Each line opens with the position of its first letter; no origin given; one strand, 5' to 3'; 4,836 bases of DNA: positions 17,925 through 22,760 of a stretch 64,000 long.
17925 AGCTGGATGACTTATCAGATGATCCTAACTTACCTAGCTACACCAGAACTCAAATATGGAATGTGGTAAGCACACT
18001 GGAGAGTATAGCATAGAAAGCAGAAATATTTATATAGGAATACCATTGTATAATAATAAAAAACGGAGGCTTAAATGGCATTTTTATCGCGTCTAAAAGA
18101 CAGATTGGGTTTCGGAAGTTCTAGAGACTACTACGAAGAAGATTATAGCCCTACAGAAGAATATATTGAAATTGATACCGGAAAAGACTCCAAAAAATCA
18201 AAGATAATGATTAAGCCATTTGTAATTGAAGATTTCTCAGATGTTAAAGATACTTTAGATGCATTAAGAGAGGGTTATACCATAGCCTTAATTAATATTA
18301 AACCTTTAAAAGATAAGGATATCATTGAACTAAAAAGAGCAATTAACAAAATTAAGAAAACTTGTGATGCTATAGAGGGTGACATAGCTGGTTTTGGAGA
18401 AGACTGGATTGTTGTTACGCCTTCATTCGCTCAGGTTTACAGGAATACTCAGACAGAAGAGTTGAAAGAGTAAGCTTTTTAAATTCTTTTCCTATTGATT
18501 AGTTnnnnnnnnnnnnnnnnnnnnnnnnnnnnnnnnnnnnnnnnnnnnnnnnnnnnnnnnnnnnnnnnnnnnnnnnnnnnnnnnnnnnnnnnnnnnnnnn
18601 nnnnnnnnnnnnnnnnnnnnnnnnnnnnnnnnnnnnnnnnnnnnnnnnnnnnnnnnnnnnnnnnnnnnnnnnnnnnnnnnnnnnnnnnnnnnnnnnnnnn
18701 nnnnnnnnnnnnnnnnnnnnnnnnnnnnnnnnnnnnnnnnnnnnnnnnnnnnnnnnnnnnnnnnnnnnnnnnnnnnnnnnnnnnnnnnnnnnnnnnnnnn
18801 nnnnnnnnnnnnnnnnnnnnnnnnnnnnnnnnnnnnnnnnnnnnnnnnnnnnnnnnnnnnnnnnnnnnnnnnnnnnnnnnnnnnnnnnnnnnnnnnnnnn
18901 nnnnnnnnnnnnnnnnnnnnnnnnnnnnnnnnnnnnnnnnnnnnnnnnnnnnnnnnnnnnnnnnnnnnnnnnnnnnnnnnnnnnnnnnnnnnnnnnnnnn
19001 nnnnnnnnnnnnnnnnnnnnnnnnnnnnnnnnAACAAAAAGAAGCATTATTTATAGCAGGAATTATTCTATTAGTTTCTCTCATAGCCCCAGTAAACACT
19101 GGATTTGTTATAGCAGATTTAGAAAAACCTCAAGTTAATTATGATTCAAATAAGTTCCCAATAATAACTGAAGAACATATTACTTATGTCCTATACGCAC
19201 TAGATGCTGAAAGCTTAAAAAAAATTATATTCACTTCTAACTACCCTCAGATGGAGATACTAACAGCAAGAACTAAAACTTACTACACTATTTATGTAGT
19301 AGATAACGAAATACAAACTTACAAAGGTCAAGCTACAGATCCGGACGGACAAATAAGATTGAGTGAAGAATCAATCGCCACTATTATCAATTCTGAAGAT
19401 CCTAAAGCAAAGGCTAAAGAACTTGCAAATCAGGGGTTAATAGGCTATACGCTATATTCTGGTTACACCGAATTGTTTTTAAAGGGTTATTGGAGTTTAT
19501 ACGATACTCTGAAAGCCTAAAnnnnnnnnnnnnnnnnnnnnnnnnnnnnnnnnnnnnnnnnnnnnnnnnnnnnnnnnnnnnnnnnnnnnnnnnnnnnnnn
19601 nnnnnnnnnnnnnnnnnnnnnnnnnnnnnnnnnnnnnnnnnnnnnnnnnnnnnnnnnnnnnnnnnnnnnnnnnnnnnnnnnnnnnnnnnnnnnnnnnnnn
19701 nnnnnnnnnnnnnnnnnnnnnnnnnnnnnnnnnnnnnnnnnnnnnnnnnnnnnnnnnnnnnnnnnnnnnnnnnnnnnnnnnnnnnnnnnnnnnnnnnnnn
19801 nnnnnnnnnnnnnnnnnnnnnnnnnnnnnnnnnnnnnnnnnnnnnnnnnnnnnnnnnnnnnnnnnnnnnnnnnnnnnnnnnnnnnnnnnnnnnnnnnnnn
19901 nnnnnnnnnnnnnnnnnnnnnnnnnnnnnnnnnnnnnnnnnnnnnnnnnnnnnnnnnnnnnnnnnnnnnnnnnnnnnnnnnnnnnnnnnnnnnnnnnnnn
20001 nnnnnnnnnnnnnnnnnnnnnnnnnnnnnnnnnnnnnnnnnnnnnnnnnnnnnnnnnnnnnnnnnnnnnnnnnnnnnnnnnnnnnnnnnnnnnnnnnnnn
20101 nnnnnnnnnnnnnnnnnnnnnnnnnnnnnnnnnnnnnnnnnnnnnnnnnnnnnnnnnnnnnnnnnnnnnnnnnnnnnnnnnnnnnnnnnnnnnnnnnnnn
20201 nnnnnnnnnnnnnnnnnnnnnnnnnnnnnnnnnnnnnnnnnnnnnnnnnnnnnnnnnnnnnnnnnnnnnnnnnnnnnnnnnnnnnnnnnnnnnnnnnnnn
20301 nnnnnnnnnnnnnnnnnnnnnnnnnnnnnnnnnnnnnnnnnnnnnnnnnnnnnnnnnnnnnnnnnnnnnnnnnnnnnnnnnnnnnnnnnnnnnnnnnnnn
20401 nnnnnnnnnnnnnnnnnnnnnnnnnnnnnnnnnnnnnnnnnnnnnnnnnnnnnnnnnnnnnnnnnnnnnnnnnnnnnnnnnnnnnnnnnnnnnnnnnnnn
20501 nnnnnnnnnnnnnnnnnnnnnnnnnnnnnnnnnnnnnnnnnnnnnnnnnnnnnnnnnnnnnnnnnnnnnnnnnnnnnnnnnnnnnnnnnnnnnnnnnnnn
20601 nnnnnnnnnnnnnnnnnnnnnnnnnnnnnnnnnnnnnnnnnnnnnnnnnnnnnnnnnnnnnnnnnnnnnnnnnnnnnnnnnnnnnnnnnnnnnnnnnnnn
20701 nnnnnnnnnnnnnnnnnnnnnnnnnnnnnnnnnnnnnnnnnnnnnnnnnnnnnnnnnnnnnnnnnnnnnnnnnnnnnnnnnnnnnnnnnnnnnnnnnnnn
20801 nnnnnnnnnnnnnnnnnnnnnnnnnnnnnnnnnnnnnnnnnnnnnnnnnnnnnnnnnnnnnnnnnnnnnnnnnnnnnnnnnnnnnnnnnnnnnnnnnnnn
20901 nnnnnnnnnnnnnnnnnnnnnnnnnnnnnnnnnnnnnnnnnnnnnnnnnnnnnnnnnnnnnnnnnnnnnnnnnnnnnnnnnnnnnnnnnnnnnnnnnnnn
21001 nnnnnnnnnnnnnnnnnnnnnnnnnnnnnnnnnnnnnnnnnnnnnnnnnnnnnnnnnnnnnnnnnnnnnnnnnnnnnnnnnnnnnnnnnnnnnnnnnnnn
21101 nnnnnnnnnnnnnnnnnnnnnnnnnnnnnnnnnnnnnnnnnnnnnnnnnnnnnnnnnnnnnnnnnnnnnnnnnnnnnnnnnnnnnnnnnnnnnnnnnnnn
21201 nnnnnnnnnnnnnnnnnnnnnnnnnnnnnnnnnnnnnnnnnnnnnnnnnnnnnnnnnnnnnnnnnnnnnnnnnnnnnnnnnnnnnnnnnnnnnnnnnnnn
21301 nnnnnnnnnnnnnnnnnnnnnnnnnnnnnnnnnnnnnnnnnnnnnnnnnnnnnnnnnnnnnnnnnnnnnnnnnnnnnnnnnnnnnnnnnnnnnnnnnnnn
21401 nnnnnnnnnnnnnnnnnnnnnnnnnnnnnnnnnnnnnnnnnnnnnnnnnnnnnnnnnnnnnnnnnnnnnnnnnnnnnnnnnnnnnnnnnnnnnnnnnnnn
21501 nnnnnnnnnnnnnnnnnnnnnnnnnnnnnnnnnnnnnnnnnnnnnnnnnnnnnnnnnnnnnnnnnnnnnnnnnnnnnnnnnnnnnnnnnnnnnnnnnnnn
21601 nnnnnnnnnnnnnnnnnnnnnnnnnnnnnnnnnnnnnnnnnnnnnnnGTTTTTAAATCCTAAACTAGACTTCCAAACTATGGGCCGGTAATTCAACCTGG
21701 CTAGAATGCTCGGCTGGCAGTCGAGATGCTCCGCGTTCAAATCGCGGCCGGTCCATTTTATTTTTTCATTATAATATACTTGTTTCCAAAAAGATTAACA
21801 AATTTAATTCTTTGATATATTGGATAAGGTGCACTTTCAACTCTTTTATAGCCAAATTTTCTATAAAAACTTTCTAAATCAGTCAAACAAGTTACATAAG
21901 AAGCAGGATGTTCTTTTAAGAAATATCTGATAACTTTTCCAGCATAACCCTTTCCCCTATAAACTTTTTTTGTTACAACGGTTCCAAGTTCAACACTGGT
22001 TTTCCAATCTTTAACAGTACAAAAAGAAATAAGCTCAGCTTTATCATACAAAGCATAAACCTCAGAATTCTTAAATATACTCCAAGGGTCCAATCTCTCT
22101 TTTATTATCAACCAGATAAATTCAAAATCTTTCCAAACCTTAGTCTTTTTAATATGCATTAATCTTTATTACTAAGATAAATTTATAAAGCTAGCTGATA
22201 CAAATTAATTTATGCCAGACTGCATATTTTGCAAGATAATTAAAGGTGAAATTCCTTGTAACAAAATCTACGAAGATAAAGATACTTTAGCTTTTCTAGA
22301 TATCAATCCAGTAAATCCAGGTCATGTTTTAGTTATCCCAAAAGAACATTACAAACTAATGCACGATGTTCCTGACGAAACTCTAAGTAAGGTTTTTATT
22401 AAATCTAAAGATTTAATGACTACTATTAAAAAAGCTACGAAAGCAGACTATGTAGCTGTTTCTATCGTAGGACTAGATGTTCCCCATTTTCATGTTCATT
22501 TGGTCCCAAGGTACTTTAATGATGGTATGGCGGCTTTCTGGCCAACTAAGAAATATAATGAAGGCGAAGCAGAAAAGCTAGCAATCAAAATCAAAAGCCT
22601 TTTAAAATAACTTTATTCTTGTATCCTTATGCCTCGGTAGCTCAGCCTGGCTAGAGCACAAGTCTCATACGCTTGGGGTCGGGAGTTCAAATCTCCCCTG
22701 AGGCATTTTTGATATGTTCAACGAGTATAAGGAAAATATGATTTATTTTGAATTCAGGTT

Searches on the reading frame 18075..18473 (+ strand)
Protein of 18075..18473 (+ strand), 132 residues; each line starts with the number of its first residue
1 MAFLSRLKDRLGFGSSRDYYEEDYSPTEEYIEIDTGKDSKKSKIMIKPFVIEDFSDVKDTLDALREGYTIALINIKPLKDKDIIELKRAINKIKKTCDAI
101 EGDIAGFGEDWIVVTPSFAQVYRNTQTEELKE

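Call 57: search_protein_families(library=pfam, proteins=[window:18075-18473:+], max_evalue=0.01)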
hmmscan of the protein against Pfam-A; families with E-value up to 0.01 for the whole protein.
window:18075-18473:+ (132 aa): 1 family
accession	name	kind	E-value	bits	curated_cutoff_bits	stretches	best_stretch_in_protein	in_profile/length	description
PF04472.17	SepF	-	1.4e-10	41.7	27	1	46-119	1-70/72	Cell division protein SepF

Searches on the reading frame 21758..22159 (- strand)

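Call 58: search_protein_families(library=pfam, proteins=[window:21758-22159:-], max_evalue=0.01)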
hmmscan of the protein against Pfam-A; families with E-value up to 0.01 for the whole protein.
window:21758-22159:- (133 aa): 5 families
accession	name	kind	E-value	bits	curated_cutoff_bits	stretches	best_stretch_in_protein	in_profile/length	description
PF13508.13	Acetyltransf_7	-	1.4e-07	32.2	27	1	31-105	2-83/84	Acetyltransferase (GNAT) domain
PF00583.31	Acetyltransf_1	-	0.00018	22.2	20.7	1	9-104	9-116/116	Acetyltransferase (GNAT) family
PF13527.13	Acetyltransf_9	-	0.00067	20.1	25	1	58-105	75-125/127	Acetyltransferase (GNAT) domain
PF13673.13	Acetyltransf_10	-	0.0021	18.4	23.6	1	31-109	30-112/128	Acetyltransferase (GNAT) domain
PF13302.13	Acetyltransf_3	-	0.0094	17.1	25.4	0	26-82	45-106/138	Acetyltransferase (GNAT) domain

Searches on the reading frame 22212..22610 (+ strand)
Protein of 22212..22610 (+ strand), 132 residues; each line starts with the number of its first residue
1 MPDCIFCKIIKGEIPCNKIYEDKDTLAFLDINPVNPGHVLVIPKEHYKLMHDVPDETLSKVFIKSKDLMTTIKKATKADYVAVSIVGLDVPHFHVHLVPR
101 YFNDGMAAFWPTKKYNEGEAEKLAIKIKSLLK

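Call 58: search_protein_families(library=pfam, proteins=[window:22212-22610:+], max_evalue=0.01)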
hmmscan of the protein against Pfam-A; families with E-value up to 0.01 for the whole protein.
window:22212-22610:+ (132 aa): 3 families
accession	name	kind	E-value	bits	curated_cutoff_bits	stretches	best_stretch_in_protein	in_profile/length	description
PF01230.28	HIT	-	6.6e-23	81.6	21.5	1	11-102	1-97/98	HIT domain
PF11969.13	DcpS_C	-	2.8e-14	54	24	1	4-99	2-101/114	Scavenger mRNA decapping enzyme C-term binding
PF04677.20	CwfJ_C_1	-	0.00073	19.8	21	1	32-99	42-108/122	Protein similar to CwfJ C-terminus 1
